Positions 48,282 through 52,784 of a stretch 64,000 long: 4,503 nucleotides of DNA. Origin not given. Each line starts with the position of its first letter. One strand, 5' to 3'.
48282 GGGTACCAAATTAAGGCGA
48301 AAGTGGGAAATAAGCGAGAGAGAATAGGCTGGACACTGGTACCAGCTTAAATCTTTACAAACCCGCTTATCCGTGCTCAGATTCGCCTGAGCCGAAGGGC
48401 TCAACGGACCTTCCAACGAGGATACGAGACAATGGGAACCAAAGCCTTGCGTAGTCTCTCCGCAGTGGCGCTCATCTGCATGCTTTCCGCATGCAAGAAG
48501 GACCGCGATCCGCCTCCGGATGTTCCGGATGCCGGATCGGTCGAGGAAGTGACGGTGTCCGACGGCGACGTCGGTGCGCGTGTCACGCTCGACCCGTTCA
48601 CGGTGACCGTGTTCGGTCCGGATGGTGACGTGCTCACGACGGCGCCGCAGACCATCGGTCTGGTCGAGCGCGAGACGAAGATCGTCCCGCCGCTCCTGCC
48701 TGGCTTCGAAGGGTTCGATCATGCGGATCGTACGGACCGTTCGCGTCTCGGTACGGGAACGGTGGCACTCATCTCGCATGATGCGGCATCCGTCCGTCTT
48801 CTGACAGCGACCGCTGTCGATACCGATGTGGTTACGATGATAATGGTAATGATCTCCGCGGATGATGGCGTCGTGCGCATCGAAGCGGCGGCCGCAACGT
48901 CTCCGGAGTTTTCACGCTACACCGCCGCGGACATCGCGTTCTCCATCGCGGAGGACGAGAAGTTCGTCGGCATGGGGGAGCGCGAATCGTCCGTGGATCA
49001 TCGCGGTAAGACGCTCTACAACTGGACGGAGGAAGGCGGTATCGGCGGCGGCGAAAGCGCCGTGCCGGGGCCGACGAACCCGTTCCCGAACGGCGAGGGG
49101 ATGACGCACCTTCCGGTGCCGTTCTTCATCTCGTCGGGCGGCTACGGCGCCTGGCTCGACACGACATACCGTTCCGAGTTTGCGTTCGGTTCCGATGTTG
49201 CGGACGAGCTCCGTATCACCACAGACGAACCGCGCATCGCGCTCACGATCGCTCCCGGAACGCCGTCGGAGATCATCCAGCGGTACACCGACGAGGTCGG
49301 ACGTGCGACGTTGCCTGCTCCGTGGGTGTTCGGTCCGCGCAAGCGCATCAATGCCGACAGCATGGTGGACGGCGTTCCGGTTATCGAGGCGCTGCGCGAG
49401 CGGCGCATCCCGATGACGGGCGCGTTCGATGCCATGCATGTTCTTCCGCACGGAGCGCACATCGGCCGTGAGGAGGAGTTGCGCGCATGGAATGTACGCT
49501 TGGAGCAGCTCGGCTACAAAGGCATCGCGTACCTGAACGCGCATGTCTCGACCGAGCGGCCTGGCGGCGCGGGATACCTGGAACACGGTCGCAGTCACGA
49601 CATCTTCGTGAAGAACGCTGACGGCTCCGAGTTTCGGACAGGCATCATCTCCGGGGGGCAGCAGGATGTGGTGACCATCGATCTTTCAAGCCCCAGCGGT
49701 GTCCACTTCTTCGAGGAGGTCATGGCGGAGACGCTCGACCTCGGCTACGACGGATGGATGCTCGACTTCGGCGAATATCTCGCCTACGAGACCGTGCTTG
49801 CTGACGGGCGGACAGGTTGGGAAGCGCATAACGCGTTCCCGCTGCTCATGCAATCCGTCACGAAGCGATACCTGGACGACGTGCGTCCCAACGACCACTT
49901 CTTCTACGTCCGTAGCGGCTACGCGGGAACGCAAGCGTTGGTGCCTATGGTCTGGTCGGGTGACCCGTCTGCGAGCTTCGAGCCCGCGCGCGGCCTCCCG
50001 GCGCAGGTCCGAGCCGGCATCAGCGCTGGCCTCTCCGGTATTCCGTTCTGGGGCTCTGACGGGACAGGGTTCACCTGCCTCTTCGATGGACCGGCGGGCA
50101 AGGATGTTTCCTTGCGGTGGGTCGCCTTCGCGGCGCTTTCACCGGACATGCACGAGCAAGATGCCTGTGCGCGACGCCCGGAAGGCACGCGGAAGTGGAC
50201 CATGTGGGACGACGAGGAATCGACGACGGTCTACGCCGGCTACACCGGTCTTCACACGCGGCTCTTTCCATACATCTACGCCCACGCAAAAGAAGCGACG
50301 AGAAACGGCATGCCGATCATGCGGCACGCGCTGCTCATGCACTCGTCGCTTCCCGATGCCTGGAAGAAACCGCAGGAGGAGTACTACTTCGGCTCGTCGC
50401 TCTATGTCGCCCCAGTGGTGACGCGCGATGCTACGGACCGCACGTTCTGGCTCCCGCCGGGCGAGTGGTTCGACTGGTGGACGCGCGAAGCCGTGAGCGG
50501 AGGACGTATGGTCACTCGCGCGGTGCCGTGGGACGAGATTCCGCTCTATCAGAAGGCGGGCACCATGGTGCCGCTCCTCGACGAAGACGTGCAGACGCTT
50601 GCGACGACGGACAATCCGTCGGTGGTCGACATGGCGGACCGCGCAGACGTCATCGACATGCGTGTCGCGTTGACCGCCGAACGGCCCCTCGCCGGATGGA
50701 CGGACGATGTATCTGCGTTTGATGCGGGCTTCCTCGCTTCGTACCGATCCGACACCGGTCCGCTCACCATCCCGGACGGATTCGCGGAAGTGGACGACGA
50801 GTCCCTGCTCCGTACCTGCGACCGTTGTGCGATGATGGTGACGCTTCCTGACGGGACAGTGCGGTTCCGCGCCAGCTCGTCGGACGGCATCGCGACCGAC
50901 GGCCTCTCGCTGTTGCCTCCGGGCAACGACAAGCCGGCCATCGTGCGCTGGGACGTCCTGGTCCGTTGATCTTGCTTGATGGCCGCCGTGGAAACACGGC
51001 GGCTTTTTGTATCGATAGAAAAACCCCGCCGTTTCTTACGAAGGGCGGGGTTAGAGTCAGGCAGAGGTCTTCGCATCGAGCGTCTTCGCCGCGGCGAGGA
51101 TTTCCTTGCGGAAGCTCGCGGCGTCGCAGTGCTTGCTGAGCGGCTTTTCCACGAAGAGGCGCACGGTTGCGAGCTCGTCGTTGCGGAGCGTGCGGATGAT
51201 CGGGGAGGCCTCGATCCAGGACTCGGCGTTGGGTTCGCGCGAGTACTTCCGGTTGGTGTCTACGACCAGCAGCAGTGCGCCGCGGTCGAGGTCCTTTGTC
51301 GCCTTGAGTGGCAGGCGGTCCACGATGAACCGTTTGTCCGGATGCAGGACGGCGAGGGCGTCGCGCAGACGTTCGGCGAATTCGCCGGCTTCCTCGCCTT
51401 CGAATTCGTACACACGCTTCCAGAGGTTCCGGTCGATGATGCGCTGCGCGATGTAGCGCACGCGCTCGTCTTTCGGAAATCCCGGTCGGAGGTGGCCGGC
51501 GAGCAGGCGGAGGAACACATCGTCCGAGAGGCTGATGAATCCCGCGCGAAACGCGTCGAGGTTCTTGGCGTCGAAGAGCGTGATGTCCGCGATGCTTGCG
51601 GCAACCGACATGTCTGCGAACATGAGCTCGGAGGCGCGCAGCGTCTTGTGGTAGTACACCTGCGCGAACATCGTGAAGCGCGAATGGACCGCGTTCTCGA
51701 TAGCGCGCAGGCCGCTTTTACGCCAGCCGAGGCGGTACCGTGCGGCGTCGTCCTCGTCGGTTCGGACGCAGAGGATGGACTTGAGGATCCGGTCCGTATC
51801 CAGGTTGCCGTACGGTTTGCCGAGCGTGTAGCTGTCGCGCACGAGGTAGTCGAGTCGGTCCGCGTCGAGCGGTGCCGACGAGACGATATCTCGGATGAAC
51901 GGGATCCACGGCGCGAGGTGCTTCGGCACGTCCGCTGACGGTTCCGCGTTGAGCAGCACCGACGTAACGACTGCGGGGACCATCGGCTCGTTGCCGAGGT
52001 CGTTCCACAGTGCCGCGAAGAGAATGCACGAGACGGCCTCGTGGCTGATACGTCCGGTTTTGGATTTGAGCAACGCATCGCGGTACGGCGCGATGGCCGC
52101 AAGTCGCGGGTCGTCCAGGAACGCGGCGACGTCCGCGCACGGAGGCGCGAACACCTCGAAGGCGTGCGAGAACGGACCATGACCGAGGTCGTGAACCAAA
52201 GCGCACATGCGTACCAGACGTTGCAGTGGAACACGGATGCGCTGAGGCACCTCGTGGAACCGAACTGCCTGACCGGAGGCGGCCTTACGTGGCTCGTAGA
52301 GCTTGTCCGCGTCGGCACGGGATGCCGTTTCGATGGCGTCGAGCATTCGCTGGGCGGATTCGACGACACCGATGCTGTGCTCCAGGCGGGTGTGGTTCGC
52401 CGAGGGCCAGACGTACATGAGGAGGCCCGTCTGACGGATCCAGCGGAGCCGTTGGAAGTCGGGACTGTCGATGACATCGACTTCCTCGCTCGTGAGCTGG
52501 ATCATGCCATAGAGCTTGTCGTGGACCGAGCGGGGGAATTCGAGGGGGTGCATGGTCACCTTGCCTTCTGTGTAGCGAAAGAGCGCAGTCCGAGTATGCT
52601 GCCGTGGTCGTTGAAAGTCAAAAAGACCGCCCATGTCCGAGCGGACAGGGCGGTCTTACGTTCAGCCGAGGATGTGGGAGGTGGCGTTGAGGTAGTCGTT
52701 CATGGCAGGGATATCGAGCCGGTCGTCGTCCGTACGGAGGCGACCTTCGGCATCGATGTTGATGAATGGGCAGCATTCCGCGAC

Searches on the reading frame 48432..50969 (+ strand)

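Call 44: search_protein_families(library=pfam, proteins=[window:48432-50969:+], max_evalue=0.001)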
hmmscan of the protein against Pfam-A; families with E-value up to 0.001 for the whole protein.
window:48432-50969:+ (845 aa): 3 families
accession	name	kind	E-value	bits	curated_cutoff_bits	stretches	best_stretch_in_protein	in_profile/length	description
PF01055.32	Glyco_hydro_31_2nd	-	7.7e-36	124.5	23.5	1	293-617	2-327/328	Glycosyl hydrolases family 31 TIM-barrel domain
PF21365.3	Glyco_hydro_31_3rd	-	2.9e-18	66.5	24.4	1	626-712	1-86/87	Glycosyl hydrolase family 31 C-terminal domain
PF13802.12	Gal_mutarotas_2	-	4.4e-08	34.1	27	1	93-250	96-183/184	Glycosyl hydrolase 31 N-terminal galactose mutarotase-like domain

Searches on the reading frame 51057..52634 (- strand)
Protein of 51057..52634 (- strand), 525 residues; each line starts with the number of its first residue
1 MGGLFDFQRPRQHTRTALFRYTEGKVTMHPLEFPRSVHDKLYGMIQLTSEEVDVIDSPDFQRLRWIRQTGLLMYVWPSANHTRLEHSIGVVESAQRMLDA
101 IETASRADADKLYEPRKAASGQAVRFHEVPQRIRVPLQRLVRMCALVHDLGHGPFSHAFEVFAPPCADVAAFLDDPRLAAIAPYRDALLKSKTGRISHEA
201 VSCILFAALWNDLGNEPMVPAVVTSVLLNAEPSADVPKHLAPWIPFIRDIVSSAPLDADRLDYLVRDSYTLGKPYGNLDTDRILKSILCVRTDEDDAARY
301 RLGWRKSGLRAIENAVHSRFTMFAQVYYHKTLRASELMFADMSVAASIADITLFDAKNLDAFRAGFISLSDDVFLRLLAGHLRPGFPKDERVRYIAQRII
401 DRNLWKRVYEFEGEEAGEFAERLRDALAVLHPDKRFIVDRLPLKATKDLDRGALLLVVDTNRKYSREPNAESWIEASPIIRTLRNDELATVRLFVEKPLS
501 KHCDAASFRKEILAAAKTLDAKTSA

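Call 44: search_protein_families(library=pfam, proteins=[window:51057-52634:-], max_evalue=0.001)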
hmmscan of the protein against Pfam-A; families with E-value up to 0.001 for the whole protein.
window:51057-52634:- (525 aa): 2 families
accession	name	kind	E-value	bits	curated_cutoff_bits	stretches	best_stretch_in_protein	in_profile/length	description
PF19276.4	HD_assoc_2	-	3.7e-06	27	23.1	1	305-415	20-114/222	HD associated region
PF01966.28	HD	-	6.1e-05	23.7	22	1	83-160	1-46/116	HD domain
